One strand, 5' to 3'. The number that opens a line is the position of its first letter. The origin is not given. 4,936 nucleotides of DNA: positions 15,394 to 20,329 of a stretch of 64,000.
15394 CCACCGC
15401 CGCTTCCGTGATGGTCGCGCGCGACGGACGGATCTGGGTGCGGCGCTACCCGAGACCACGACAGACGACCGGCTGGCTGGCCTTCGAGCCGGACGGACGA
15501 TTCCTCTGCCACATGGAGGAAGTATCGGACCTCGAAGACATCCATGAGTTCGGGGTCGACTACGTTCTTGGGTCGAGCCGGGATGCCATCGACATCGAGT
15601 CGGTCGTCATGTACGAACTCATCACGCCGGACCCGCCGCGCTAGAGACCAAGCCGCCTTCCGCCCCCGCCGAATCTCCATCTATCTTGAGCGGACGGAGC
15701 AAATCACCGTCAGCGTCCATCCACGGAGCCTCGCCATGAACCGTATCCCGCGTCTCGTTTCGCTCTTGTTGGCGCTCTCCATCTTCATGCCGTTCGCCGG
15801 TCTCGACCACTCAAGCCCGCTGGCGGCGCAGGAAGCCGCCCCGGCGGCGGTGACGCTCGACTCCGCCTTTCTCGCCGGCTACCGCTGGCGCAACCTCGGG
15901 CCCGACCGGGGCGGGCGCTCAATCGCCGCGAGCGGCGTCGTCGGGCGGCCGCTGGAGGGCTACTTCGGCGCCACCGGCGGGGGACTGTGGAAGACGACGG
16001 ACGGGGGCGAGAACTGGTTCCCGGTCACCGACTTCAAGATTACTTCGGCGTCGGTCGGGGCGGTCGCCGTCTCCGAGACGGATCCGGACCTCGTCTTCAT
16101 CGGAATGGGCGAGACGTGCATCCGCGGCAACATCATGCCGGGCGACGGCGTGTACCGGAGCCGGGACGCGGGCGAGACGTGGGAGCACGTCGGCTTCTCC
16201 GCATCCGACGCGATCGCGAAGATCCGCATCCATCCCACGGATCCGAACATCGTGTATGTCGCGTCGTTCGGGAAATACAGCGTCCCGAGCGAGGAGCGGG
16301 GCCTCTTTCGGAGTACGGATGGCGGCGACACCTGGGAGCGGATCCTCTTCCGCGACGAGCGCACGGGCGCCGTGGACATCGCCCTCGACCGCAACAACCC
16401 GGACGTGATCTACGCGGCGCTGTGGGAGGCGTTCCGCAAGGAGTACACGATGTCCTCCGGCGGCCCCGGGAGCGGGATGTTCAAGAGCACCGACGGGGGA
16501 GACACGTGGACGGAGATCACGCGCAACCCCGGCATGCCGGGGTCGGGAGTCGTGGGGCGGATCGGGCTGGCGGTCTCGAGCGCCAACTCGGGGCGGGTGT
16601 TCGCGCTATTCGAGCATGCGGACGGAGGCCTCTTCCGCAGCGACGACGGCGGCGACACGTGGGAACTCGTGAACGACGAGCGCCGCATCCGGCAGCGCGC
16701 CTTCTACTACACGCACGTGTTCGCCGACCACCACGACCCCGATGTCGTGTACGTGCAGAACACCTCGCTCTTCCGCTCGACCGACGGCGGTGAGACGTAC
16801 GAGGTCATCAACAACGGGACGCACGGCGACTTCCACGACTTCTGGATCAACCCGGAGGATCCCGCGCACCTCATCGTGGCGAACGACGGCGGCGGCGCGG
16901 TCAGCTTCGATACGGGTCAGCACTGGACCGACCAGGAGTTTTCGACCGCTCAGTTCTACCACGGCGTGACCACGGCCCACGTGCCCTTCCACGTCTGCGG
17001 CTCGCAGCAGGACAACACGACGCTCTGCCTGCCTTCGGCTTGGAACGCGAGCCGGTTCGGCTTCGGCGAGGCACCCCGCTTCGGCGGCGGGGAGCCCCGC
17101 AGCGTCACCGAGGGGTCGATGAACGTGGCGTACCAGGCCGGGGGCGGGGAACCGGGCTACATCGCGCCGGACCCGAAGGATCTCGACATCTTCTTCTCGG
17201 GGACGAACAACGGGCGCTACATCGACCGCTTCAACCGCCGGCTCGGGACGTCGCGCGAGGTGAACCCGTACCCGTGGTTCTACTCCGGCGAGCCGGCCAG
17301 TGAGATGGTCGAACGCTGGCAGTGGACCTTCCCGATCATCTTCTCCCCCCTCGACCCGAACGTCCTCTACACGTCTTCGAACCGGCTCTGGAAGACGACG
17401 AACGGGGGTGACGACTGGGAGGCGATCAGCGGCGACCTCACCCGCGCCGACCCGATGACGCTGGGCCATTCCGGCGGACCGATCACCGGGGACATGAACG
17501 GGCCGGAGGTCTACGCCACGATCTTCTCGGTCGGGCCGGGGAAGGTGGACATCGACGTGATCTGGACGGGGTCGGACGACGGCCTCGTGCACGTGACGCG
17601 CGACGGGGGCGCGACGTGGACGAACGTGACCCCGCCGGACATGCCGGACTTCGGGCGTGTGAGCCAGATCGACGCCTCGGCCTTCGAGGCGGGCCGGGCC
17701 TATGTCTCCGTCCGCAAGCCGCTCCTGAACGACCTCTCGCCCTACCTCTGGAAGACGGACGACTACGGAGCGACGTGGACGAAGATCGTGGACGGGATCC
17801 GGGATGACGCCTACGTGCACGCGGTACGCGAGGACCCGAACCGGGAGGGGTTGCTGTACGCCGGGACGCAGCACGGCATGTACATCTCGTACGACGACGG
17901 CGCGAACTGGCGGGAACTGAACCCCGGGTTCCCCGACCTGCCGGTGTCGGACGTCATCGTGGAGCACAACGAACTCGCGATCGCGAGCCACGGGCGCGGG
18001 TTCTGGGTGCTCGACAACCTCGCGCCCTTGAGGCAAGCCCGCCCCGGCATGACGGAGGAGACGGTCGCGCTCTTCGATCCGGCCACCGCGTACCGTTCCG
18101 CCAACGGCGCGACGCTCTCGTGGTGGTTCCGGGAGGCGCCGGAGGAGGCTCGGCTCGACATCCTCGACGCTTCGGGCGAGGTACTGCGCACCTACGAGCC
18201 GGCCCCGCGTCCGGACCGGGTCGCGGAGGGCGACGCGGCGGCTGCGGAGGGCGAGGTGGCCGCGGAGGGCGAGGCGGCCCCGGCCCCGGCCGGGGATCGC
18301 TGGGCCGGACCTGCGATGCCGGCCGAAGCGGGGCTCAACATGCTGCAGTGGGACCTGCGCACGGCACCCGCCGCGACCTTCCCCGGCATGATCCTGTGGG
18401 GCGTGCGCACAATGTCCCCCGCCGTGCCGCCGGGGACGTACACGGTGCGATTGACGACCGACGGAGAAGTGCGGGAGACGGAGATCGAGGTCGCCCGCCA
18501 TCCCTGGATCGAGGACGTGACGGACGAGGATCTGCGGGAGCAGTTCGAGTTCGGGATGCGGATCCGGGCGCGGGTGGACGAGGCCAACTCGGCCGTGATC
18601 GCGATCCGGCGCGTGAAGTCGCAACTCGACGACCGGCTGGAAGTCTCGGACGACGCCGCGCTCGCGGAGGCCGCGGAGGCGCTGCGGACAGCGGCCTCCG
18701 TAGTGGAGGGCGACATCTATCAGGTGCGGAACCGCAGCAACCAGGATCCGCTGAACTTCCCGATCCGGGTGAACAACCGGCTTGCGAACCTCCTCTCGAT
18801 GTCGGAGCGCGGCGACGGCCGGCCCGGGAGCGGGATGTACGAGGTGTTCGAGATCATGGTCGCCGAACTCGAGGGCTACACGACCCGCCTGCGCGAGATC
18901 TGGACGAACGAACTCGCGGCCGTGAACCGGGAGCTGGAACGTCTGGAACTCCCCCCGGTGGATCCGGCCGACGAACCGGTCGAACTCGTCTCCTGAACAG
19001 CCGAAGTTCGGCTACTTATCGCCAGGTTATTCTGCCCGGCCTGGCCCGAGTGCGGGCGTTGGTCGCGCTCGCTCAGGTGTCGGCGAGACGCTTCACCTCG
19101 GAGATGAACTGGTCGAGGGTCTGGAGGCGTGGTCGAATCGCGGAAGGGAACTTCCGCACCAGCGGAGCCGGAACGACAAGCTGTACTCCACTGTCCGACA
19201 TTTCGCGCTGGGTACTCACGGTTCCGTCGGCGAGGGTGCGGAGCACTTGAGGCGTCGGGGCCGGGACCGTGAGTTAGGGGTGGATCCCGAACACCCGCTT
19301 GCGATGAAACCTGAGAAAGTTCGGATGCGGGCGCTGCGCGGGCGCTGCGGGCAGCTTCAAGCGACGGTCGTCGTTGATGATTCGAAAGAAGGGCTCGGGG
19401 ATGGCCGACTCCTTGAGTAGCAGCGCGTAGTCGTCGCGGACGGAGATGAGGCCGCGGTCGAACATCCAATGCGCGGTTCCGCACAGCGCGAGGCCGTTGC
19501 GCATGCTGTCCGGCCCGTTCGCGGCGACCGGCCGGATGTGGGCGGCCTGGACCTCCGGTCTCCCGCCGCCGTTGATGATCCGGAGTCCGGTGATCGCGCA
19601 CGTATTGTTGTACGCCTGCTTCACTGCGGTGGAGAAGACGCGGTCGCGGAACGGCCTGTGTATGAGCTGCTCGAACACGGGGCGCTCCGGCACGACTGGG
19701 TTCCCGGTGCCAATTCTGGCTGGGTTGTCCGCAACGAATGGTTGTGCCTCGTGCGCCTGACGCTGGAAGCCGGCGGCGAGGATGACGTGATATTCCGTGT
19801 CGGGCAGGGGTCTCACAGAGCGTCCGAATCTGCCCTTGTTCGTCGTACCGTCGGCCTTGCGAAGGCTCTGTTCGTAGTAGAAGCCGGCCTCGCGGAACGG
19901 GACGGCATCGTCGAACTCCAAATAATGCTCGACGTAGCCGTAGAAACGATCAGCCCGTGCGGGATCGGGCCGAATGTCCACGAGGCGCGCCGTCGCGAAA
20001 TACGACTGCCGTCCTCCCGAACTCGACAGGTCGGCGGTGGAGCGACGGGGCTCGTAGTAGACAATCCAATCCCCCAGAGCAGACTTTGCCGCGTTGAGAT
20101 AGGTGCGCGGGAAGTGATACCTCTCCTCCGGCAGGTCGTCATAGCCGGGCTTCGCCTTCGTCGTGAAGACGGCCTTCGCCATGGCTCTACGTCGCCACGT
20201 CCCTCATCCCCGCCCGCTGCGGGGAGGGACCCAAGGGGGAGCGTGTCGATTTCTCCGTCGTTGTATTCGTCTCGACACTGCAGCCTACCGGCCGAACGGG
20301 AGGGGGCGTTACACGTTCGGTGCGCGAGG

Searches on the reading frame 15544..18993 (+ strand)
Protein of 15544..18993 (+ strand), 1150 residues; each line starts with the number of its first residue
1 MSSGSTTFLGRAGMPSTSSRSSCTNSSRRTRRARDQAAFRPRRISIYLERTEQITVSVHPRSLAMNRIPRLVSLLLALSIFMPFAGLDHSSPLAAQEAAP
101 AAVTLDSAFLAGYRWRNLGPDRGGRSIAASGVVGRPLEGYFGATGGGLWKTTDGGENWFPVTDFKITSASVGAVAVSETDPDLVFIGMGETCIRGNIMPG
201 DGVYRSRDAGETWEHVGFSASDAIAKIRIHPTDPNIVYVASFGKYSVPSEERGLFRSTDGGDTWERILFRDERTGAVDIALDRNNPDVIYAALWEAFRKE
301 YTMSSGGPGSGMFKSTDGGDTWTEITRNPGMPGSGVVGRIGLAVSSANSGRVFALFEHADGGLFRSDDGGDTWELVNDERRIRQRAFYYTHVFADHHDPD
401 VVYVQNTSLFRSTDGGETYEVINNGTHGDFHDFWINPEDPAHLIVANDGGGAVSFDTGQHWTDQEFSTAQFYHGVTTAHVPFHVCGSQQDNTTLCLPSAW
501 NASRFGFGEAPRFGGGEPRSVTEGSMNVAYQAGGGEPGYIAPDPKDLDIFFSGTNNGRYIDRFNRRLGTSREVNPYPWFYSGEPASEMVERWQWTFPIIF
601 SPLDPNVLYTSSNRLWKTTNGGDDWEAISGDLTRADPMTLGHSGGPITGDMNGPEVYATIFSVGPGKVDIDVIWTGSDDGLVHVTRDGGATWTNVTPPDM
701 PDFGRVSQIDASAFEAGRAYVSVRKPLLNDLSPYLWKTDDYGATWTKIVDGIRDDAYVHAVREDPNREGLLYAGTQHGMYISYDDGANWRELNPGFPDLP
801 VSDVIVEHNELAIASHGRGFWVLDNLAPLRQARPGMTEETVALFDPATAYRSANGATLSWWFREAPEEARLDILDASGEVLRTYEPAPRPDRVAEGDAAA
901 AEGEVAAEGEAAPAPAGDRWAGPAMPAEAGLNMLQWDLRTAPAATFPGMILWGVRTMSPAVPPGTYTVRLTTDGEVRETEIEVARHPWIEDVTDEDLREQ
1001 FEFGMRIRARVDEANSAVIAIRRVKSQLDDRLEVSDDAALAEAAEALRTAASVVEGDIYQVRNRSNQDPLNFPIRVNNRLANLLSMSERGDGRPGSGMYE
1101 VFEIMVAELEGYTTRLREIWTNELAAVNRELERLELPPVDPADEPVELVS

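Call 45: search_protein_families(library=pfam, proteins=[window:15544-18993:+], max_evalue=0.001)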
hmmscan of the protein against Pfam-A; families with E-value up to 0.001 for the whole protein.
window:15544-18993:+ (1150 aa): 5 families
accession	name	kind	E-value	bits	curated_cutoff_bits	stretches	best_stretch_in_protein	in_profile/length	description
PF15902.12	Sortilin-Vps10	-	2.6e-28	99.4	33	2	203-328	3-115/446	Sortilin, neurotensin receptor 3,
PF02012.26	BNR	-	1.3e-10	40.1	27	0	255-266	1-12/12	BNR/Asp-box repeat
PF13088.12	BNR_2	-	1.7e-07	31.4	31.4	0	680-747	138-200/277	BNR repeat-like domain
PF14870.12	PSII_BNR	-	0.00022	21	27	0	251-375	37-139/303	Photosynthesis system II assembly factor YCF48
PF15899.11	BNR_6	-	0.00055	20.2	27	0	735-748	1-14/14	BNR-Asp box repeat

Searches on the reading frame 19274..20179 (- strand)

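Call 45: search_protein_families(library=pfam, proteins=[window:19274-20179:-], max_evalue=0.001)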
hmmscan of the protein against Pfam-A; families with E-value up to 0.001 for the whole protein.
window:19274-20179:- (301 aa): 1 family
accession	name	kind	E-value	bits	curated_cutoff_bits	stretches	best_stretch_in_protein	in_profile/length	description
PF13391.12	HNH_2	-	1.4e-11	44.5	21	1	194-247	1-65/66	HNH endonuclease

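Call 46: search_protein_families(library=padloc, proteins=[window:19274-20179:-], max_evalue=0.001)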
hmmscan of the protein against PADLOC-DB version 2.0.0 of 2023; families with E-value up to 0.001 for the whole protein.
window:19274-20179:- (301 aa): 2 families
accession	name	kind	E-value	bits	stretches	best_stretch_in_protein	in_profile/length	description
PDLC04132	HNH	-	1.7e-11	41.8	1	179-297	154-272/286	-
PDLC03546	HNH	-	1.1e-08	32.4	1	177-297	157-277/282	Type II restriction enzyme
